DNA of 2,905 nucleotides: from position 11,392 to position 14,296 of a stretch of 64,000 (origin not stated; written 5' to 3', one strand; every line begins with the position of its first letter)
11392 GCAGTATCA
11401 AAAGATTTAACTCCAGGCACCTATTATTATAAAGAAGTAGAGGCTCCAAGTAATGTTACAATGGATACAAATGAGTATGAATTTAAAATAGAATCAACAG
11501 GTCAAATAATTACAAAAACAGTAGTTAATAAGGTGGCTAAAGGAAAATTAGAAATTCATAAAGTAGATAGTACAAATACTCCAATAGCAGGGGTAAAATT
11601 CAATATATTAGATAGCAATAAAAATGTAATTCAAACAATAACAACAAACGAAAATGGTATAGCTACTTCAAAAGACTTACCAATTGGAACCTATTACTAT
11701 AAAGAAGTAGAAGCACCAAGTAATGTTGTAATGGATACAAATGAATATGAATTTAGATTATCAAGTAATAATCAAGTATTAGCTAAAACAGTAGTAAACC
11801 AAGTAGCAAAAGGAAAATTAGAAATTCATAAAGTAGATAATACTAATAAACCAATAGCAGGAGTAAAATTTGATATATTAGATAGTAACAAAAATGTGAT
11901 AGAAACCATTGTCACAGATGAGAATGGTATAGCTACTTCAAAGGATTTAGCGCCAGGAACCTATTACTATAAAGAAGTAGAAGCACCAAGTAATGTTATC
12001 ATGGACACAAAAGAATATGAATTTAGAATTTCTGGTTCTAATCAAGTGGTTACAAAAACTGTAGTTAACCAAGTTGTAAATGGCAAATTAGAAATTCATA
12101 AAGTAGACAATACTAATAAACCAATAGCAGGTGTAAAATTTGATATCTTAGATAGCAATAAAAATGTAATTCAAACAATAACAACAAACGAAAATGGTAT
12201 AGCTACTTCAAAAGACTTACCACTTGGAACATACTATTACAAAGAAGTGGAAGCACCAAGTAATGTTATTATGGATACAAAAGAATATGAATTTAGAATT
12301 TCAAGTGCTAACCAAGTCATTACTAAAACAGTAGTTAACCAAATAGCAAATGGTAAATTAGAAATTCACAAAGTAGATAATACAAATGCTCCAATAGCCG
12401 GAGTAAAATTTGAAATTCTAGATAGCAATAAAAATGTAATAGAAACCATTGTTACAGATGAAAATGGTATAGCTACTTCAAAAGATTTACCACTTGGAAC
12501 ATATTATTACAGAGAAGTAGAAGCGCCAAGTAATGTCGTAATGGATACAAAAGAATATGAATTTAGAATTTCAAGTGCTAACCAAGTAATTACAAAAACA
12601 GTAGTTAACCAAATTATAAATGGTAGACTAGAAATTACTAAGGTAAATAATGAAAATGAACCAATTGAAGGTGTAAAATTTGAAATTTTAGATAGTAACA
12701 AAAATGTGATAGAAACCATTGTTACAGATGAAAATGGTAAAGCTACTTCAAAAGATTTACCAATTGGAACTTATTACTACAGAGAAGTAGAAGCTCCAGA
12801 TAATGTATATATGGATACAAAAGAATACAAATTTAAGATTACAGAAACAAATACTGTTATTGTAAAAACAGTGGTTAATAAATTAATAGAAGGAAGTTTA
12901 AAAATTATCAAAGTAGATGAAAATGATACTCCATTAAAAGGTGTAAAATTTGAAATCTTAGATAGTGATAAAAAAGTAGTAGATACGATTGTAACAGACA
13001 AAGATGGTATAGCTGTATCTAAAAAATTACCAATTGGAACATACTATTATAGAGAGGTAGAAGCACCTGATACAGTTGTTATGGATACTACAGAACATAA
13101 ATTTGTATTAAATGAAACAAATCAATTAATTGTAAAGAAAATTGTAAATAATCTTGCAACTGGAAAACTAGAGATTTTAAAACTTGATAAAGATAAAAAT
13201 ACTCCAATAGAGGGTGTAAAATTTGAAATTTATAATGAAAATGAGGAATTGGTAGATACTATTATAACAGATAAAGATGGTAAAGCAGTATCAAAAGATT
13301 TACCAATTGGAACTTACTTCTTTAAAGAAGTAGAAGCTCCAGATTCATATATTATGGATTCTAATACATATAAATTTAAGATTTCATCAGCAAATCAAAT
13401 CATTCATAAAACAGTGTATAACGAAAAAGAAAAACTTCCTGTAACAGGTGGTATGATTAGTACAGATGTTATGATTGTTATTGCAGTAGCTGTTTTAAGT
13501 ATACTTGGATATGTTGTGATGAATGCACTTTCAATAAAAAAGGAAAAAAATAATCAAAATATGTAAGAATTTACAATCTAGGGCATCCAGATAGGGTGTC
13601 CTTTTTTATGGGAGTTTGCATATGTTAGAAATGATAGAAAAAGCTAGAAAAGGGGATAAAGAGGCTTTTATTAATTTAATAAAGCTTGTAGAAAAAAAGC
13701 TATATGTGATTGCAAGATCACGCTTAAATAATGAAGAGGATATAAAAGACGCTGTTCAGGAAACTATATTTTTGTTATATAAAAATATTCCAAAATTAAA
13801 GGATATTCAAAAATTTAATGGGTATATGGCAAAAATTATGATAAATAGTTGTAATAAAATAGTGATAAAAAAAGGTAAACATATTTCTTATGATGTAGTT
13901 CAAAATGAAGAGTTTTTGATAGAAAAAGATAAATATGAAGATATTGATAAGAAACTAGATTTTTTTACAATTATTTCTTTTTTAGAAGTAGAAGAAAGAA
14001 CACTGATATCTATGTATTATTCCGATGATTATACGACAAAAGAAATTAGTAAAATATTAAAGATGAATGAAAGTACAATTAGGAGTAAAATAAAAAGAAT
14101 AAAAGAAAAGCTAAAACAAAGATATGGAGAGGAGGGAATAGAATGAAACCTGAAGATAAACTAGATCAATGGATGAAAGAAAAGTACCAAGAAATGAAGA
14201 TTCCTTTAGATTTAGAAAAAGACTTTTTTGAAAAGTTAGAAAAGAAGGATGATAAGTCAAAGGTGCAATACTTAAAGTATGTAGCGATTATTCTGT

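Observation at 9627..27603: Three tandem paralogous thioester-domain (TQXA) LPVTG mega-adhesins carrying the same warhead on stalks of 10, 15 and 22 domains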

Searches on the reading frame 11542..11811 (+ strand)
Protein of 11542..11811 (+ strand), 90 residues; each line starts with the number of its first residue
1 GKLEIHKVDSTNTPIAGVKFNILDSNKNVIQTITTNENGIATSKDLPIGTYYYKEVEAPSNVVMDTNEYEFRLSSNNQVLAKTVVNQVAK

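Call 15: search_solved_structures(query=window:11542-11811:+, max_evalue=0.01, show_alignments=4)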
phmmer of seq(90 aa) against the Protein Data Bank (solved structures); distinct sequences matched with E-value up to 0.01: 13.
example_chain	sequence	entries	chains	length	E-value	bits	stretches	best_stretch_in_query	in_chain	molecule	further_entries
6fwv_A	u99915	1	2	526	1.8e-25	91.6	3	1-86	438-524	Collagen Adhesion protein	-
4oq1_A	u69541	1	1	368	1e-10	44.6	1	24-87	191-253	Cell wall surface anchor family protein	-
7k1u_A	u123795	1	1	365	3.2e-10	43.1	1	12-78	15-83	Collagen-binding Adhesin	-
4p0d_A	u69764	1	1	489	1.9e-09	40.6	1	4-73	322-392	Trypsin-resistant surface T6 protein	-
3kpt_A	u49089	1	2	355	5.2e-09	39.2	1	5-77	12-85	Collagen adhesion protein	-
3rkp_A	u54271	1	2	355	5.3e-09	39.2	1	5-77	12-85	Collagen adhesion protein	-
9lty_A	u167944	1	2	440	9.6e-09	38.4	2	34-89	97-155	Isopeptide-forming domain-containing fimbrial protein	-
9vo5_B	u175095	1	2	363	0.0002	24.7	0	27-80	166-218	SpaA-like prealbumin fold domain-containing protein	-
8bdw_A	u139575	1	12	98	0.00022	24.5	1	4-80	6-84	Cell surface adherence protein,collagen-binding domain, LPXTG-motif cell wall anchor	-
6m7c_A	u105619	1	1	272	0.00039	23.7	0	14-78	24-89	Pilus assembly protein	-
7bvx_A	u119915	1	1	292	0.00049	23.4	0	14-78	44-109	Pilus assembly protein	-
9vo4_B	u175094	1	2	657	0.00067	23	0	27-80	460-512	SpaA-like prealbumin fold domain-containing protein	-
3phs_A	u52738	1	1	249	0.0026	21.1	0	30-59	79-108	Cell wall surface anchor family protein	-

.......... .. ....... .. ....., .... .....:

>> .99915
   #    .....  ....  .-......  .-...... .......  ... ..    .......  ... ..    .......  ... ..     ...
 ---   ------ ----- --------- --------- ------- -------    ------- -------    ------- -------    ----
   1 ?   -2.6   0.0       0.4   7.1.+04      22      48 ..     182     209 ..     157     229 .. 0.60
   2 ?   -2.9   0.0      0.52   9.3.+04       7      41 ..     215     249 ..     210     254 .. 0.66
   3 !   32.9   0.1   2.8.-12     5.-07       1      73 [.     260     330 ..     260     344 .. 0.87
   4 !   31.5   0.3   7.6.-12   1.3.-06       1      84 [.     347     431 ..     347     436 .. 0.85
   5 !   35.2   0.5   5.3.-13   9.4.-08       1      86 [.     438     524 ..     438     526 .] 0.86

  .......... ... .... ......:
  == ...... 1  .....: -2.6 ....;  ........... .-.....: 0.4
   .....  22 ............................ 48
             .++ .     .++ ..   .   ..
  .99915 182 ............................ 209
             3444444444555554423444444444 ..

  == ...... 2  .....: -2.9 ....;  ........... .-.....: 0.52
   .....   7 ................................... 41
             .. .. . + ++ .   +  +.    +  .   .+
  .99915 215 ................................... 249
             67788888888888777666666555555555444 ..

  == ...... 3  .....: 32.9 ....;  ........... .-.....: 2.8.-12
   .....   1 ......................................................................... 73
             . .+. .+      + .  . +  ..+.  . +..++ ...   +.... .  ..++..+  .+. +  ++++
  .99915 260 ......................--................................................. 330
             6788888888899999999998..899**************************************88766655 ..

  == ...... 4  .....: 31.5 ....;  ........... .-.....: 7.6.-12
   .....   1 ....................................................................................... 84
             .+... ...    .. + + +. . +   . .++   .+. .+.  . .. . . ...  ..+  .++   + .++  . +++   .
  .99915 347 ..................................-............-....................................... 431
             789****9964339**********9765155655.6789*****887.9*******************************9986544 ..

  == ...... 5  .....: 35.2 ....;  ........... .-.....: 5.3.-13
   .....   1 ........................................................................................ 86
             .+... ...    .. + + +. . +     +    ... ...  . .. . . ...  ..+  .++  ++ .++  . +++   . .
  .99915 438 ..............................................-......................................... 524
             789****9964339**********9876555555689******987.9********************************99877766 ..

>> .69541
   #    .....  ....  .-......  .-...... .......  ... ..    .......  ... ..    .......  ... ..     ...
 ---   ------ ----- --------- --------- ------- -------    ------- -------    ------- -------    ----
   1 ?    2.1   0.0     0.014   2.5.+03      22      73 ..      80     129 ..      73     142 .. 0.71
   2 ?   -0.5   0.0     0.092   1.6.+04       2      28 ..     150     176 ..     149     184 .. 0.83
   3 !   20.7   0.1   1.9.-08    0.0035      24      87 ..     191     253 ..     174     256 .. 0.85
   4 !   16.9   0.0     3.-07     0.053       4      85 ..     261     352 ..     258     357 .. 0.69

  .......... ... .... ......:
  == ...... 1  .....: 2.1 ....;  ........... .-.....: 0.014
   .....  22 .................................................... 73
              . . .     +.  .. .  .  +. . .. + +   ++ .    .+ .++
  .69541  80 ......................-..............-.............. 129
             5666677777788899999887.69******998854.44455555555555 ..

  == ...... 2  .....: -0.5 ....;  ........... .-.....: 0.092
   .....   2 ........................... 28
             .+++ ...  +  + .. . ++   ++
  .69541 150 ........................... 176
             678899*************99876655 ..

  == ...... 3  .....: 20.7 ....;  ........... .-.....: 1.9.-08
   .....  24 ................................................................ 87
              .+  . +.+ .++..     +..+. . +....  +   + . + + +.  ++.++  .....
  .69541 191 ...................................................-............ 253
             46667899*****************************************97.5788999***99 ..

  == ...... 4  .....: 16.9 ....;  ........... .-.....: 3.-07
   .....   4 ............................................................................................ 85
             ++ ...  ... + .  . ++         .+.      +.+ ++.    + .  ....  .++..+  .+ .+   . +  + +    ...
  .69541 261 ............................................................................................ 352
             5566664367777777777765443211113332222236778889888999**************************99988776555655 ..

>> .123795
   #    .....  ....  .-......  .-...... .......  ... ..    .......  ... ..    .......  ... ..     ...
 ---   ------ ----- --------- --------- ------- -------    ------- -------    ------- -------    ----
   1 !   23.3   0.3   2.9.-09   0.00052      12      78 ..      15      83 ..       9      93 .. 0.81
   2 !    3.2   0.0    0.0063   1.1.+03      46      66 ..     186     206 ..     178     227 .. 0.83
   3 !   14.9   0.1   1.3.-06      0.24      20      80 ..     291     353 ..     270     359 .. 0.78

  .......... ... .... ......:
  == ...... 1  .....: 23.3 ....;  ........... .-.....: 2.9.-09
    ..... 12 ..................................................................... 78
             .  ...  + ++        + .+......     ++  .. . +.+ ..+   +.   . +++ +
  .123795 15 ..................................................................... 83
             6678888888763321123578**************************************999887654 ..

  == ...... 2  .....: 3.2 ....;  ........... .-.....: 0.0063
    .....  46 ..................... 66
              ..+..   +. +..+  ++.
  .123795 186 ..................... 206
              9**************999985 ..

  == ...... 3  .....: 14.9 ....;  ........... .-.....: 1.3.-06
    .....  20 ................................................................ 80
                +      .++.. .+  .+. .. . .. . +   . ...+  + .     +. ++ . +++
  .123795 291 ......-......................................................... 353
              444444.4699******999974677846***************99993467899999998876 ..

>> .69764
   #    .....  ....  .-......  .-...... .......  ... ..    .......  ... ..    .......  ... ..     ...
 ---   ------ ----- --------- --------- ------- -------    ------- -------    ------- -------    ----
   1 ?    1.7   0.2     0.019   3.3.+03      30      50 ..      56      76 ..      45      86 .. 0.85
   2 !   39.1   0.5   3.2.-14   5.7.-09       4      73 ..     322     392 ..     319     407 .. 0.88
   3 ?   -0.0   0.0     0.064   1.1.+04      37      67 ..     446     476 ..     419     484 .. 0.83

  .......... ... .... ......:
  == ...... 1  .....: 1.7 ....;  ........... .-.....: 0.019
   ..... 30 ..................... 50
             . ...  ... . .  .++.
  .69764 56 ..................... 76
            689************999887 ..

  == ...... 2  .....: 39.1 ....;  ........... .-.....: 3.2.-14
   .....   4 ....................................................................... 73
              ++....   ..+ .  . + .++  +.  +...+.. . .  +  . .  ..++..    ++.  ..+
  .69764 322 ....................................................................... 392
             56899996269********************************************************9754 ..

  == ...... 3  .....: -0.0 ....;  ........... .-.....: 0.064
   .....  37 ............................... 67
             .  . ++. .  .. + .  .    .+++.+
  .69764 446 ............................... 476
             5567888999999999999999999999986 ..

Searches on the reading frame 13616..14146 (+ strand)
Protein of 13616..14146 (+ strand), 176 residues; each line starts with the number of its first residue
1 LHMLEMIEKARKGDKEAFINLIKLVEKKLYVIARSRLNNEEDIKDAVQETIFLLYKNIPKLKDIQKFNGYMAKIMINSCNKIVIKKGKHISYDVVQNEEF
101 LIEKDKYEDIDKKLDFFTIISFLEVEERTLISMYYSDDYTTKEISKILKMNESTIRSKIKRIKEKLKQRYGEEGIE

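Call 4: search_protein_families(library=pfam, proteins=[window:13616-14146:+], max_evalue=0.01)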
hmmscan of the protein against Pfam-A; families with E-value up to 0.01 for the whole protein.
window:13616-14146:+ (176 aa): 9 families
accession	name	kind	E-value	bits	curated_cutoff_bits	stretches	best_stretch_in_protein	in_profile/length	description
PF08281.18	Sigma70_r4_2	-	5.7e-09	35.9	25.7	1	123-166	11-54/54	Sigma-70, region 4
PF04545.22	Sigma70_r4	-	3.5e-08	33.3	24.1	1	124-168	6-50/50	Sigma-70, region 4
PF04542.20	Sigma70_r2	-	1.4e-07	31.6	24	1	22-79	2-61/71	Sigma-70 region 2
PF07638.17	Sigma70_ECF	-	3.9e-07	30.6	21.1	1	5-169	6-182/185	ECF sigma factor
PF00196.25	GerE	-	0.00063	19.8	23.5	1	136-167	15-46/57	Bacterial regulatory proteins, luxR family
PF07374.17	DUF1492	-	0.002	18.7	21.5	1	97-161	30-94/100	Protein of unknown function (DUF1492)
PF08279.18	HTH_11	-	0.0024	18.2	25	1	131-166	6-43/55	HTH domain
PF04297.20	UPF0122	-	0.0053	17.4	22.7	1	123-168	18-63/101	Putative helix-turn-helix protein, YlxM / p13 like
PF13518.12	HTH_28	-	0.0093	16.5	25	0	128-164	2-38/52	Helix-turn-helix domain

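Call 5: search_protein_families(library=ncbifam, proteins=[window:13616-14146:+], max_evalue=0.001)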
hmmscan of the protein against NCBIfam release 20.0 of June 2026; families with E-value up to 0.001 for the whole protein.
window:13616-14146:+ (176 aa): 61 families (the best 25 are shown)
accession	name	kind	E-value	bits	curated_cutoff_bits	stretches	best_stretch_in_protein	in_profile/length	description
TIGR02954.1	Sig70_famx3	hypoth_equivalog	4.6e-32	111.1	188.5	1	1-170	1-167/170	RNA polymerase sigma-70 factor, TIGR02954 family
TIGR02937.1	sigma70-ECF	superfamily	1.6e-19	70.1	42.9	1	16-169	1-164/165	sigma-70 family RNA polymerase sigma factor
NF058625.1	sigma_PG0214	equivalog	4.9e-19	68.7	130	1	15-171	3-162/170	GFO_1088 family ECF-type sigma factor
NF007223.0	PRK09641.1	equivalog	8.9e-17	61.5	209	1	5-171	7-185/187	RNA polymerase sigma factor SigW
NF007225.0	PRK09643.1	equivalog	1.1e-16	61.2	190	1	5-169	16-181/204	RNA polymerase sigma factor SigM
NF008888.0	PRK11922.1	equivalog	3.3e-16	59.6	204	1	5-169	19-195/231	RNA polymerase sigma factor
NF053879.1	RNAPolSigSigVBac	equivalog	9.7e-16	57.9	190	1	16-173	4-158/160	RNA polymerase sigma factor SigV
NF009171.0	PRK12518.1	equivalog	2.6e-15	56.7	208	1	5-176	16-190/191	RNA polymerase sigma factor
NF007216.0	PRK09638.1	equivalog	4.8e-14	52.5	194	1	4-172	6-176/180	RNA polymerase sigma factor SigY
TIGR02948.1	SigW_bacill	equivalog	5.5e-14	52.6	243.1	1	6-171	8-185/187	RNA polymerase sigma factor SigW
NF009195.0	PRK12543.1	subfamily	4.3e-13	49.2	197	1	3-171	7-179/192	RNA polymerase sigma factor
TIGR02983.1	SigE-fam_strep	subfamily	1.5e-12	47.7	141.55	1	13-172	3-160/162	SigE family RNA polymerase sigma factor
TIGR02989.1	Sig-70_gvs1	subfamily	5.1e-12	46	124.55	1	16-168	1-156/158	RNA polymerase sigma-70 factor, Rhodopirellula/Verrucomicrobium family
NF006930.0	PRK09415.1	subfamily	1.6e-11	44.3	198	1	11-172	10-177/179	RNA polymerase factor sigma C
TIGR02939.1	RpoE_Sigma70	equivalog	2.1e-11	44.2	236.15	1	4-169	8-185/190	RNA polymerase sigma factor RpoE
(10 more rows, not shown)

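Call 56: find_related_loci(query=window:13622-14143:+, collection=genome_contigs, flank=8000)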
Query window:13622-14143:+ (174 aa) in genome_contigs; peptide patterns used: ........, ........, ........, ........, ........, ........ (x = any residue, [..] = any of these).
390 stretches matched a pattern; 11 encode a relative of the query (tblastn E <= 1e-3); 11 distinct loci.
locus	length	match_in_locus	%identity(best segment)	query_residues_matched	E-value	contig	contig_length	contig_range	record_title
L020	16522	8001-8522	34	1-172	6e-29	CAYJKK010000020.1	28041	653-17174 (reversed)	MAG TPA_asm: uncultured Clostridium sp. isolate ERP123703_co4_88 genome assembly, contig: NODE_720_length_28041_cov_17.0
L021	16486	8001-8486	33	2-166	2e-19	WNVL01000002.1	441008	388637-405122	Clostridium perfringens strain v20 contig00002, whole genome shotgun sequence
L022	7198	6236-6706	29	8-166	2e-14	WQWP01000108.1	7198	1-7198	MAG: Lentimicrobiaceae bacterium isolate Emb289P3bin108 Ga0123356_10015906, whole genome shotgun sequence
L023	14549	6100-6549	28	15-166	2e-14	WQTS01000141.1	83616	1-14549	MAG: Bacteroidetes bacterium isolate Cu122P1bin21 JGI20163J26743_11538600, whole genome shotgun sequence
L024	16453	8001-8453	28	15-164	3e-12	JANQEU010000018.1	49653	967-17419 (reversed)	MAG: Cyclobacteriaceae bacterium isolate PL23a_bin.46 k99_5779459, whole genome shotgun sequence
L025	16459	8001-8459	26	15-164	6e-11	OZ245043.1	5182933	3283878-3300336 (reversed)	MAG: Cyclobacteriaceae bacterium isolate afde4c7f-67ca-4935-9897-e5b89d632741 genome assembly, chromosome: 1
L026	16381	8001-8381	28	37-164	3e-10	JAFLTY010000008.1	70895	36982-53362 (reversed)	MAG: Muribaculaceae bacterium isolate HAN065 Seq8, whole genome shotgun sequence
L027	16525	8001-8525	30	3-173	5e-10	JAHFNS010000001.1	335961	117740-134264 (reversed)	MAG: Candidatus Nomurabacteria bacterium isolate nzgw486 NODE_6_length_335962_cov_15.263479, whole genome shotgun sequen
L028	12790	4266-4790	29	3-173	2e-9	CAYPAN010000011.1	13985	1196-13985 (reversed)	MAG TPA_asm: uncultured Candidatus Saccharibacteria bacterium isolate binchicken_co241_293 genome assembly, contig: NODE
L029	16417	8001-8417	27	27-165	1e-7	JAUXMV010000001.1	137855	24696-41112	MAG: Bacteroidales bacterium isolate C1_concoct.bin.122 C1_k141_145956, whole genome shotgun sequence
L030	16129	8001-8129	30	125-167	4e-6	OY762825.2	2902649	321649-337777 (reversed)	MAG: Bacillota bacterium isolate a4b9c31c-ef31-4d75-b59c-0ff53f957e1a genome assembly, chromosome: 1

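Call 63: find_encoding_contigs(protein=window:13622-14146:+, flank=8000, max_places=8)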
Protein window:13622-14146:+ (174 aa): 10 contigs read that carry it; 8 places shown.
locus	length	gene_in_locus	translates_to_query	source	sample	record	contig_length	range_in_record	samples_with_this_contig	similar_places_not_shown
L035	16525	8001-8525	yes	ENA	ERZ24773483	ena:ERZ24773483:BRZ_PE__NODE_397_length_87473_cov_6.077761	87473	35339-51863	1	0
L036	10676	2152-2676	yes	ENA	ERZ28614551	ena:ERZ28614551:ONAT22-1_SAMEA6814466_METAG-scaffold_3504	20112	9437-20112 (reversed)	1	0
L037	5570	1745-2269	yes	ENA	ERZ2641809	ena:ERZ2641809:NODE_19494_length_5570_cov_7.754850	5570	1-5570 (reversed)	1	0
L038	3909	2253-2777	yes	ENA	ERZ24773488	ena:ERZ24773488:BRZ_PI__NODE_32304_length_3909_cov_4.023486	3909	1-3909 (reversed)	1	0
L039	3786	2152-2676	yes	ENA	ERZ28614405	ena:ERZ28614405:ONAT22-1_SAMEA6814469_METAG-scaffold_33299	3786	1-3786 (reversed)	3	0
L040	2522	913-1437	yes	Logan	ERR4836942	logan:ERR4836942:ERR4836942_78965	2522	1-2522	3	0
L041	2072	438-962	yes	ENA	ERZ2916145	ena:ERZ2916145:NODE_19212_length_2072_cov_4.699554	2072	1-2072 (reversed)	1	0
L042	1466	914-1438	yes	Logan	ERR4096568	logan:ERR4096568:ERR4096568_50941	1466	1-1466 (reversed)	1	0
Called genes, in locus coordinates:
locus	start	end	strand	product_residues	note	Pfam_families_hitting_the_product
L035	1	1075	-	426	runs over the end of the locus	PF13328:HD_4, PF01966:HD, PF13328:HD_4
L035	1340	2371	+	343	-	PF00005:ABC_tran, PF13304:AAA_21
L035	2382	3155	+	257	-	PF06182:ABC2_membrane_6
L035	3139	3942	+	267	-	PF06182:ABC2_membrane_6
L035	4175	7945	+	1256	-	PF08341:TED, PF13620:CarboxypepD_reg (faint), PF17802:SpaA, PF22904:NOMO1-like_2nd (weak), PF17210:SdrD_B, PF17802:SpaA, PF17210:SdrD_B (weak), PF17802:SpaA, +1 more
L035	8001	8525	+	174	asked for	PF07638:Sigma70_ECF (weak), PF04542:Sigma70_r2, PF08281:Sigma70_r4_2, PF04545:Sigma70_r4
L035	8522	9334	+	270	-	-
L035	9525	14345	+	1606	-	PF08341:TED, PF17210:SdrD_B, PF17802:SpaA, PF22904:NOMO1-like_2nd (weak), PF17802:SpaA, PF17802:SpaA, PF05738:Cna_B, PF17802:SpaA, +3 more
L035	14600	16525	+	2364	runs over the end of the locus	PF08341:TED, PF17210:SdrD_B (weak), PF17802:SpaA, PF17802:SpaA, PF17210:SdrD_B (weak), PF17802:SpaA, PF17802:SpaA, PF17802:SpaA, +7 more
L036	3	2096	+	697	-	?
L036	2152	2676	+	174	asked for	PF07638:Sigma70_ECF (weak), PF04542:Sigma70_r2, PF08281:Sigma70_r4_2, PF04545:Sigma70_r4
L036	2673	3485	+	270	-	-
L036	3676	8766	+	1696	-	PF08341:TED, PF17210:SdrD_B, PF17802:SpaA, PF22904:NOMO1-like_2nd (weak), PF17802:SpaA, PF17802:SpaA, PF05738:Cna_B, PF17802:SpaA, +3 more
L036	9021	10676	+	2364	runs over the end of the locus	PF08341:TED, PF17210:SdrD_B (weak), PF17802:SpaA, PF17802:SpaA, PF17210:SdrD_B (weak), PF17802:SpaA, PF17802:SpaA, PF17802:SpaA, +7 more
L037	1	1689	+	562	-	?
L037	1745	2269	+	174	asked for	PF07638:Sigma70_ECF (weak), PF04542:Sigma70_r2, PF08281:Sigma70_r4_2, PF04545:Sigma70_r4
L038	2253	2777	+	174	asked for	PF07638:Sigma70_ECF (weak), PF04542:Sigma70_r2, PF08281:Sigma70_r4_2, PF04545:Sigma70_r4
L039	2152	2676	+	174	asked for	PF07638:Sigma70_ECF (weak), PF04542:Sigma70_r2, PF08281:Sigma70_r4_2, PF04545:Sigma70_r4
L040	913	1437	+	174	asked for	PF07638:Sigma70_ECF (weak), PF04542:Sigma70_r2, PF08281:Sigma70_r4_2, PF04545:Sigma70_r4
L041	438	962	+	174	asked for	PF07638:Sigma70_ECF (weak), PF04542:Sigma70_r2, PF08281:Sigma70_r4_2, PF04545:Sigma70_r4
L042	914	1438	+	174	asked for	PF07638:Sigma70_ECF (weak), PF04542:Sigma70_r2, PF08281:Sigma70_r4_2, PF04545:Sigma70_r4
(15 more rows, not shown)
